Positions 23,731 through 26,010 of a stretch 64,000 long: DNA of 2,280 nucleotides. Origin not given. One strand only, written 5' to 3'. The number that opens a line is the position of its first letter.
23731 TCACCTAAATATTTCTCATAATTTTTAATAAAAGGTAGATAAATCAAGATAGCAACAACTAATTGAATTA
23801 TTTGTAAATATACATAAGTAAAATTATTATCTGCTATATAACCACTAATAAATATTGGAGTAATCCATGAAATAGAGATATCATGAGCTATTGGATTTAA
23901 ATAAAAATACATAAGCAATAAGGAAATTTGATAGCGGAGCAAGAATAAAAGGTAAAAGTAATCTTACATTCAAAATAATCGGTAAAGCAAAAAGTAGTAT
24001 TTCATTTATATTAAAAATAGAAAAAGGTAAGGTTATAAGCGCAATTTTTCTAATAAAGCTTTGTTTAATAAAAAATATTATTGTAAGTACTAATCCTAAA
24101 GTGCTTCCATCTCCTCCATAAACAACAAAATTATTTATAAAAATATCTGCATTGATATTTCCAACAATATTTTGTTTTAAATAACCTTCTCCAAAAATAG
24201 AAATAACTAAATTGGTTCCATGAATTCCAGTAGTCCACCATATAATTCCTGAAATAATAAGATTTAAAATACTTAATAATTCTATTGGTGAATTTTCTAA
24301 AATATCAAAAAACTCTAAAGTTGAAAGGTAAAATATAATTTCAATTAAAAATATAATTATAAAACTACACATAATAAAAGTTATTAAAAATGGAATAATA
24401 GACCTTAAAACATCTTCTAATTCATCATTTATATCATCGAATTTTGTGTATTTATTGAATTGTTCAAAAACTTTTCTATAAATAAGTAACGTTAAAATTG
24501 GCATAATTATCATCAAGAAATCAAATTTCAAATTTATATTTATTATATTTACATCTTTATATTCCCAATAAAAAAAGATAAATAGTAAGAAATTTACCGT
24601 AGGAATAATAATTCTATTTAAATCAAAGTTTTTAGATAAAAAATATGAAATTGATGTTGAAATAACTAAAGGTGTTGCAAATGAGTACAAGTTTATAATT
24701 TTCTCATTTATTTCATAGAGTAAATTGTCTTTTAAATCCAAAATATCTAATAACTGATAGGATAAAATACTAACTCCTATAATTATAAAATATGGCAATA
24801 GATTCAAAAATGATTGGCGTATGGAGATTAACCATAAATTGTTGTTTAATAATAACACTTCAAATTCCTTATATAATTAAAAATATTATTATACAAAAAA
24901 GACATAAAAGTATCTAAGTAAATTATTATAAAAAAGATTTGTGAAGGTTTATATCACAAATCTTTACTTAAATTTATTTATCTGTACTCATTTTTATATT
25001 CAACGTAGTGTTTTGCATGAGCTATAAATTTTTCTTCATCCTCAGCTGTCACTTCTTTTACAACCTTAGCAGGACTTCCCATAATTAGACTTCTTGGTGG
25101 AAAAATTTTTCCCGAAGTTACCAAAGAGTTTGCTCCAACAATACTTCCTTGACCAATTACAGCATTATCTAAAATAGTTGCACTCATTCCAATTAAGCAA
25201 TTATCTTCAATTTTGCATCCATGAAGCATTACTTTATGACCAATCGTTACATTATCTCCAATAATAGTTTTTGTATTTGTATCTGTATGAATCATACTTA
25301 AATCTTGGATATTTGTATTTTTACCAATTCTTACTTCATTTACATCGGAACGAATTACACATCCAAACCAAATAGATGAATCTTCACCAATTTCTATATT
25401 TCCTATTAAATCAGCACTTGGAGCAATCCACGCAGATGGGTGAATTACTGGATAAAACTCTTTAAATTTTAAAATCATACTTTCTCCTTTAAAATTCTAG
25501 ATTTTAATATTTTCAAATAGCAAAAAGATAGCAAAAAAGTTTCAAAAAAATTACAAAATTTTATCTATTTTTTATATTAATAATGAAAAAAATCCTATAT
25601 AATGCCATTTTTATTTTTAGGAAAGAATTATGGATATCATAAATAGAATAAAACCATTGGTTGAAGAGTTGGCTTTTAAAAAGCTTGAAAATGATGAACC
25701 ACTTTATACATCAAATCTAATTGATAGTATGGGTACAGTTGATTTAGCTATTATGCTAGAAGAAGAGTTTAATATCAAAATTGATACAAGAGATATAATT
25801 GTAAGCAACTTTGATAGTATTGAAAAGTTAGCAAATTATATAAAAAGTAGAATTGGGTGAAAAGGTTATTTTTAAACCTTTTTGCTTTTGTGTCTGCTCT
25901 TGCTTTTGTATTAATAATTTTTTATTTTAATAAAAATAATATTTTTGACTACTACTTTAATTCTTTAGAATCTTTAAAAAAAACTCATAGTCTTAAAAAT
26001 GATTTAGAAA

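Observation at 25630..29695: Complete teichoic-acid-type D-alanylation operon (dltC-D-X-B-A) in a Gram-negative Campylobacterota host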

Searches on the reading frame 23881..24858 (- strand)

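Call 48: search_protein_families(library=ncbifam, proteins=[window:23881-24858:-], max_evalue=1e-10)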
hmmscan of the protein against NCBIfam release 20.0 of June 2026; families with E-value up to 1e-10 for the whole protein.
window:23881-24858:- (325 aa): 4 families
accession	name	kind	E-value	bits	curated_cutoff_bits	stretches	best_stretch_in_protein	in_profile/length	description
NF007157.0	PRK09592.1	equivalog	3e-22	79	503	1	114-317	171-381/451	PTS cellobiose transporter subunit IIC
TIGR00359.1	cello_pts_IIC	equivalog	3.5e-18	65.8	434.45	1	4-318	8-358/424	PTS cellobiose transporter subunit IIC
TIGR00410.1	lacE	subfamily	3.5e-18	65.8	236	1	4-318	8-358/424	PTS system, lactose/cellobiose family IIC component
NF007634.0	PRK10297.1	equivalog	2.2e-13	49.7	760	1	235-307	292-364/452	PTS N,N'-diacetylchitobiose transporter subunit IIC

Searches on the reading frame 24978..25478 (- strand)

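Call 48: search_protein_families(library=ncbifam, proteins=[window:24978-25478:-], max_evalue=1e-10)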
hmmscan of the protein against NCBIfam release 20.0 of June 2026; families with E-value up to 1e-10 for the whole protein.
window:24978-25478:- (166 aa): 10 families
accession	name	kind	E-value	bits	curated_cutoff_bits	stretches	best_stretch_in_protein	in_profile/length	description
NF050158.1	CarbAnhydGPos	equivalog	7.4e-59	198.3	250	1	1-166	1-166/172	gamma carbonic anhydrase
NF010150.1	PRK13627.1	equivalog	3.9e-36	124.6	305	1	3-149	4-150/196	carnitine operon protein CaiE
TIGR02287.1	PaaY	equivalog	1.5e-35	122.7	319.6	1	7-147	6-146/192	phenylacetic acid degradation protein PaaY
TIGR03570.1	NeuD_NnaD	subfamily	3.6e-20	72.4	160.8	1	7-138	85-202/202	NeuD/PglB/VioB family sugar acetyltransferase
NF053794.1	beta_CO2some_M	equivalog_domain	9.6e-17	61.2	550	1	10-132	20-158/320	beta-carboxysome scaffolding protein CcmM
NF041874.1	EPS_EpsC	equivalog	2.8e-16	59.7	150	0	72-142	95-166/168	serine O-acetyltransferase EpsC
TIGR03532.1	DapD_Ac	equivalog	8e-14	51.8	231.75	1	15-150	86-221/231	2,3,4,5-tetrahydropyridine-2,6-dicarboxylate N-acetyltransferase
NF040597.1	carb_anhyd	equivalog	1.2e-12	47.9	380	0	9-66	60-118/248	carbonic anhydrase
NF007240.0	PRK09677.1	equivalog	4.5e-12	45.9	243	0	49-147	86-188/192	putative lipopolysaccharide biosynthesis O-acetyl transferase WbbJ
TIGR01172.1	cysE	equivalog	1.8e-11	44.3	210.65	0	71-138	88-162/162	serine O-acetyltransferase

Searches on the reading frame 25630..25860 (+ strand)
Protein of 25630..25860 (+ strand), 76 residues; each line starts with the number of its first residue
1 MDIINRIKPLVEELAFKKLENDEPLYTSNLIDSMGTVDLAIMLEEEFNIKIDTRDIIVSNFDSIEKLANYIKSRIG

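Call 3: search_protein_families(library=pfam, proteins=[window:25630-25860:+], max_evalue=0.01)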
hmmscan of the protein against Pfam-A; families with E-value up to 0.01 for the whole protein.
window:25630-25860:+ (76 aa): 1 family
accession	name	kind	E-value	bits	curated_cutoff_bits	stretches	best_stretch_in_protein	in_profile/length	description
PF00550.31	PP-binding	-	1.2e-05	25.9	20.8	1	22-71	21-67/67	Phosphopantetheine attachment site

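Call 4: search_protein_families(library=ncbifam, proteins=[window:25630-25860:+], max_evalue=0.01)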
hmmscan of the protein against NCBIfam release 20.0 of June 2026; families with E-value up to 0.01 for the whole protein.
window:25630-25860:+ (76 aa): 17 families
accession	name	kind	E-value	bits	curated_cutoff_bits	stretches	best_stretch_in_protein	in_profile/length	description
NF058660.1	cispen_ACP_AmcB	equivalog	2.1e-10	40.6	80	1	13-73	17-77/80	cispentacin biosynthesis acyl carrier protein AmcB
NF052616.1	ACP_for_OlsHI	equivalog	7.4e-10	39.1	130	1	18-73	24-79/83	ornithine lipid biosynthesis acyl carrier protein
NF003464.0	PRK05087.1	equivalog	1.9e-07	31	68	1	5-71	9-74/78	D-alanine--poly(phosphoribitol) ligase subunit DltC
NF005480.0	PRK07081.1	equivalog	7e-07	29.1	72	1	15-72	18-74/83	acyl carrier protein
TIGR00517.1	acyl_carrier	equivalog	4.1e-06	26.6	70.45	1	3-74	4-76/77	acyl carrier protein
NF002148.0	PRK00982.1-2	subfamily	1.1e-05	25.1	71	1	31-74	36-77/79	acyl carrier protein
TIGR01688.1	dltC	equivalog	0.00019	21.4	52.35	1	20-56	20-56/73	D-alanine--poly(phosphoribitol) ligase subunit 2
NF002149.0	PRK00982.1-3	equivalog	0.00038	20.3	106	1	3-72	4-74/78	acyl carrier protein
NF009104.0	PRK12449.1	equivalog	0.0007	19.5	70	1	30-75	36-79/80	acyl carrier protein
NF002150.0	PRK00982.1-4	subfamily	0.001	19.3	66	1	31-74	37-78/80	acyl carrier protein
NF002151.0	PRK00982.1-5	equivalog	0.0021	18.1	92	1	2-59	3-65/78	acyl carrier protein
NF006617.0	PRK09184.1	subfamily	0.0029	17.6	70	1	11-73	28-92/96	phosphopantetheine-binding protein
NF002147.0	PRK00982.1-1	equivalog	0.0056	16.5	84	1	26-73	33-79/83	acyl carrier protein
TIGR01741.1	staph_tand_hypo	subfamily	0.0075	16.4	82.05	1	25-76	88-139/157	TIGR01741 family protein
NF005798.0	PRK07639.1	equivalog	0.0084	16.5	100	1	16-73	23-80/91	petrobactin biosynthesis protein AsbD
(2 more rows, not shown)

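Call 65: search_solved_structures(query=window:25630-25860:+, max_evalue=1, show_alignments=2)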
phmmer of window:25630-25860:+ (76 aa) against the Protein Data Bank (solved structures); distinct sequences matched with E-value up to 1: 65 (the best 60 are shown).
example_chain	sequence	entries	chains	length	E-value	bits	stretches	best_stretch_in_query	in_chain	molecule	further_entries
8jf2_F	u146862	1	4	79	2.9e-05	27.6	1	1-67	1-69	D-alanyl carrier protein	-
6bug_A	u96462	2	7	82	3.3e-05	27.4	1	1-67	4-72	D-alanyl carrier protein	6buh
5jdx_A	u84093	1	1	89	0.0018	21.9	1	18-70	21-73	Putative peptidyl carrier protein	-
7thn_E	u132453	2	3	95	0.0022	21.7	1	18-70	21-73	Probable acyl carrier protein PigG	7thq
2ehs_A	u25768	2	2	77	0.0047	20.6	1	6-76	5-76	Acyl carrier protein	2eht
6lvt_A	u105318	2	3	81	0.0058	20.3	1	3-76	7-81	Acyl carrier protein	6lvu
6cxt_A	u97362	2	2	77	0.0079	19.9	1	13-71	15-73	Alpha/beta hydrolase fold protein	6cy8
1dv5_A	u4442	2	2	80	0.014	19.2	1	21-66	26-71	APO-D-ALANYL CARRIER PROTEIN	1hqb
2l0q_A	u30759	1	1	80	0.015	19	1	5-71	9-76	Acyl carrier protein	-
9ka6_C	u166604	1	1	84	0.033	18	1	3-55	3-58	Acyl carrier protein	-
9ka7_C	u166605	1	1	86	0.035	17.9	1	3-55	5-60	Acyl carrier protein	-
2lki_A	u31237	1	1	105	0.037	17.8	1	31-74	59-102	Putative uncharacterized protein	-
7zm7_O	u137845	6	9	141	0.037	17.8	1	30-71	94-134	Acyl carrier protein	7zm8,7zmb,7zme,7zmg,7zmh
1l0h_A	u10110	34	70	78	0.038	17.8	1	5-55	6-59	ACYL CARRIER PROTEIN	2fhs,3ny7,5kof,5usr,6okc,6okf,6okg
1l0i_A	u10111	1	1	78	0.038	17.7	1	5-55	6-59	Acyl carrier protein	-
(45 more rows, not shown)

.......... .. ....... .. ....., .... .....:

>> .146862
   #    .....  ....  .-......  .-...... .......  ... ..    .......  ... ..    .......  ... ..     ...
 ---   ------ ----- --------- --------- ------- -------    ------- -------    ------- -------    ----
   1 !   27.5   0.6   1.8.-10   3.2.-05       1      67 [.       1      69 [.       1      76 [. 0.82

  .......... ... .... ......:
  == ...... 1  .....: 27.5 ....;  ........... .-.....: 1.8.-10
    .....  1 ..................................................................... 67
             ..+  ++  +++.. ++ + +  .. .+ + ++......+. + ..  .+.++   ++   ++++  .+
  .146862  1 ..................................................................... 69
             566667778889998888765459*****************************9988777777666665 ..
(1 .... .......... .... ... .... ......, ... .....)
